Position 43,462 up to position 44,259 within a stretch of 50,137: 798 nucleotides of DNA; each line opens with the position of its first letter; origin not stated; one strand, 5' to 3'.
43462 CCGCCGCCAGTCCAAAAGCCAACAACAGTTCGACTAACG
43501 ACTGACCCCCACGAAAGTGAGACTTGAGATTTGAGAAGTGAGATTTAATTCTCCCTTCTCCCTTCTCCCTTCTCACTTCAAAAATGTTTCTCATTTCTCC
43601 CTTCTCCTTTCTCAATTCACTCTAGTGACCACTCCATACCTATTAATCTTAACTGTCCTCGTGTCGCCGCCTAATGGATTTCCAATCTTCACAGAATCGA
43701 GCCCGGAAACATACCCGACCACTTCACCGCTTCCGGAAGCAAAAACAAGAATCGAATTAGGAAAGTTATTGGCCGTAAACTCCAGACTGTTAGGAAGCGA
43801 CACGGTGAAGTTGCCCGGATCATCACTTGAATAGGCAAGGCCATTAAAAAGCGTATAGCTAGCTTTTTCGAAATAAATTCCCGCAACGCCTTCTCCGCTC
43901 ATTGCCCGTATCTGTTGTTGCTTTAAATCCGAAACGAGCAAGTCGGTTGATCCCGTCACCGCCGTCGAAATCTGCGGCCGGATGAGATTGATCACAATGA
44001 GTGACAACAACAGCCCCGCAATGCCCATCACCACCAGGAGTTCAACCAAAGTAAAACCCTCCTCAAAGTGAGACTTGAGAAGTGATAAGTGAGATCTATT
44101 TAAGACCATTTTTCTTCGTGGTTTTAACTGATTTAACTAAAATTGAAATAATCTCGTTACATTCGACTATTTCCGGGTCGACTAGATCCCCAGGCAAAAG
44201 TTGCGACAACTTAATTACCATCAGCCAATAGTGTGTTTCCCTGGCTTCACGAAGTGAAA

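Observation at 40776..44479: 28-nt tandem heptanucleotide arrays sit in the leader-peptide coding region of every minor pseudopilin gene (candidate slipped-strand switches)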

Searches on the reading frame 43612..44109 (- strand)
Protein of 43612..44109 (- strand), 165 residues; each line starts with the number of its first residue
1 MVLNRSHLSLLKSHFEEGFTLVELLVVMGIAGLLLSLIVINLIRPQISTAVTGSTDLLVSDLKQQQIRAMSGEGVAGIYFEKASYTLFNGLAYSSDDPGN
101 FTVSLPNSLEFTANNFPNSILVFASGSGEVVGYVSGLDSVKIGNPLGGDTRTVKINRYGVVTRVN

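Call 13: search_protein_families(library=pfam, proteins=[window:43612-44109:-], max_evalue=0.01)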
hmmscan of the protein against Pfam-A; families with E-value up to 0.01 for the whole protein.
window:43612-44109:- (165 aa): 1 family
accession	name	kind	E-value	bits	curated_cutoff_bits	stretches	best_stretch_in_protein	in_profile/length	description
PF07963.17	N_methyl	-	1.8e-05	24.5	21.2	1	17-38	5-26/27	Prokaryotic N-terminal methylation motif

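Call 14: search_protein_families(library=ncbifam, proteins=[window:43612-44109:-], max_evalue=0.01)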
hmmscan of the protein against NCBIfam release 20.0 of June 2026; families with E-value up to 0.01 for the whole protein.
window:43612-44109:- (165 aa): 7 families
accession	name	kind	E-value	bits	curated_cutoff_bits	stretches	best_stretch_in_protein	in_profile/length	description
TIGR01708.2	typeII_sec_gspH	equivalog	2.1e-08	34.4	80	1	16-87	1-72/169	type II secretion system minor pseudopilin GspH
NF040982.1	ComGD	equivalog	1e-05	26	70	1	16-123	1-116/139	competence type IV pilus minor pilin ComGD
NF040999.1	pilin_ComGC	equivalog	2.8e-05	24.2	75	1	16-54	1-39/84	competence type IV pilus major pilin ComGC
TIGR02596.1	TIGR02596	subfamily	7e-05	23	70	1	19-71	1-53/196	Verru_Chthon cassette protein D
TIGR02532.1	IV_pilin_GFxxxE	domain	9.1e-05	22.2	16.3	1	18-38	3-23/24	prepilin-type N-terminal cleavage/methylation domain-containing protein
TIGR01710.1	typeII_sec_gspG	equivalog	0.00032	20.8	88.85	1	18-45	2-29/134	type II secretion system major pseudopilin GspG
NF041775.1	typeIV_PilA_Myxo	equivalog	0.0081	16.1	400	0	17-47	11-41/214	type IV pilin protein PilA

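Call 16: find_encoding_contigs(protein=window:43612-44109:-, flank=6000, max_places=10)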
Protein window:43612-44109:- (165 aa): 23 contigs read that carry it; 6 places shown.
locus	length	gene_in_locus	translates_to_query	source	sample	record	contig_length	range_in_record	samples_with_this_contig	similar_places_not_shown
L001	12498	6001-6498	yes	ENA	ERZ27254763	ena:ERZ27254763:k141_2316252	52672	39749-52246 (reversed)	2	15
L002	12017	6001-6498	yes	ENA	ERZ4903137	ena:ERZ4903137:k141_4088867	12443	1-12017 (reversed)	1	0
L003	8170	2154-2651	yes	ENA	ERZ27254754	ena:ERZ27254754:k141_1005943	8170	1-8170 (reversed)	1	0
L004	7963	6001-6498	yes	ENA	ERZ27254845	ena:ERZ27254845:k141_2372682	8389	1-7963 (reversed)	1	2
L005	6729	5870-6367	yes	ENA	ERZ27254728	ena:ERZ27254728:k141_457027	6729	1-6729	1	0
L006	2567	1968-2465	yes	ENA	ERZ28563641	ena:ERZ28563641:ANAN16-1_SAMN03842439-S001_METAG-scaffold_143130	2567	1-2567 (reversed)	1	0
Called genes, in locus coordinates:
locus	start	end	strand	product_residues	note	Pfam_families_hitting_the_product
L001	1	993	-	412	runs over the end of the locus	-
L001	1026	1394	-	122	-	-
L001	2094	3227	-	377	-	-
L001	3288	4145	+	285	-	-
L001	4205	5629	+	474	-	PF13185:GAF_2 (weak), PF00512:HisKA, PF02518:HATPase_c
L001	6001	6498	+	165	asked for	PF07963:N_methyl (faint)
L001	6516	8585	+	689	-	-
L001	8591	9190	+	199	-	-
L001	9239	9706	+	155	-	-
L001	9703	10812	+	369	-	PF13399:LytR_C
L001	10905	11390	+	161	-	PF07963:N_methyl (weak)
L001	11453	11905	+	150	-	PF00293:NUDIX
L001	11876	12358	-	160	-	PF01464:SLT (weak), PF06737:Transglycosylas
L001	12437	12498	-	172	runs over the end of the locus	-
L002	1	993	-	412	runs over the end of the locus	-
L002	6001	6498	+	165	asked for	PF07963:N_methyl (faint)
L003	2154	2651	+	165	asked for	PF07963:N_methyl (faint)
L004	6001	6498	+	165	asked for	PF07963:N_methyl (faint)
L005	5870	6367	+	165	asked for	PF07963:N_methyl (faint)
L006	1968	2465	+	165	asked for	PF07963:N_methyl (faint)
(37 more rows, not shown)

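Call 33: list_cluster_members(proteins=[P0001, P0096, P0091, P0008, P0010, window:43612-44109:-, window:40920-41519:-, window:40404-40871:-, window:44096-44458:-])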
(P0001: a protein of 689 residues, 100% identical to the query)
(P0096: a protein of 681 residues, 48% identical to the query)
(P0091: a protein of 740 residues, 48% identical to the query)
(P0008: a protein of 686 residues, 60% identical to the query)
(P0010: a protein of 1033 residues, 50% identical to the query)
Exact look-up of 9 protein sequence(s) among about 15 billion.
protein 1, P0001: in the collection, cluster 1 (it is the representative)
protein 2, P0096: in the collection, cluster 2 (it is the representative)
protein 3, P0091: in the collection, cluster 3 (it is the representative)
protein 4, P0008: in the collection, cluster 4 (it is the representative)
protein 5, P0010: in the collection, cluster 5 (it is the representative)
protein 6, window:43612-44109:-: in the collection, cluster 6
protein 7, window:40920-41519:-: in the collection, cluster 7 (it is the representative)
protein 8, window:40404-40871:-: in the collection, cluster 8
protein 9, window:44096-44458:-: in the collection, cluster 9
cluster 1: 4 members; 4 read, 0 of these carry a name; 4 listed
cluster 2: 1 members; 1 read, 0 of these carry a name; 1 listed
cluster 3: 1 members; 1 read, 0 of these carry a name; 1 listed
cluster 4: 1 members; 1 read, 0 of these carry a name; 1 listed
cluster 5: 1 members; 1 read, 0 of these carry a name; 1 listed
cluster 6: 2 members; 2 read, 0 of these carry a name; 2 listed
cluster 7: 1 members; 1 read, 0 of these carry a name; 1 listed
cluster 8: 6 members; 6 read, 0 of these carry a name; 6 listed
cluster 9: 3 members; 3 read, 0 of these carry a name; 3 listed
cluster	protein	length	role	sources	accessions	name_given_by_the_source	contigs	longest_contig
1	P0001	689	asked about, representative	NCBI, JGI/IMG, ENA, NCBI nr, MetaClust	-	-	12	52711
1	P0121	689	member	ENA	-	-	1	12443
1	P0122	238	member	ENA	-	-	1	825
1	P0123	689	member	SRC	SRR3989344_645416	-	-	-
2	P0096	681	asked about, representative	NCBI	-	-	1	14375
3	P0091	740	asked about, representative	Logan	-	-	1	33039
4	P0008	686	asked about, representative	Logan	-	-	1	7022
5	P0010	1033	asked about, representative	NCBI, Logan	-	-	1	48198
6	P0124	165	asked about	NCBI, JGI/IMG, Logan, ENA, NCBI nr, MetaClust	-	-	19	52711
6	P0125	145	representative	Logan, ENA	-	-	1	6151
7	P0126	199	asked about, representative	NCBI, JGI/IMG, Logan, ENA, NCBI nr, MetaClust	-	-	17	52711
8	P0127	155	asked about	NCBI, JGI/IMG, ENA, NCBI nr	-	-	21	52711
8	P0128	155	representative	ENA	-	-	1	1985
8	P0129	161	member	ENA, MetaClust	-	-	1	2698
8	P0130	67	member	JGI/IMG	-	-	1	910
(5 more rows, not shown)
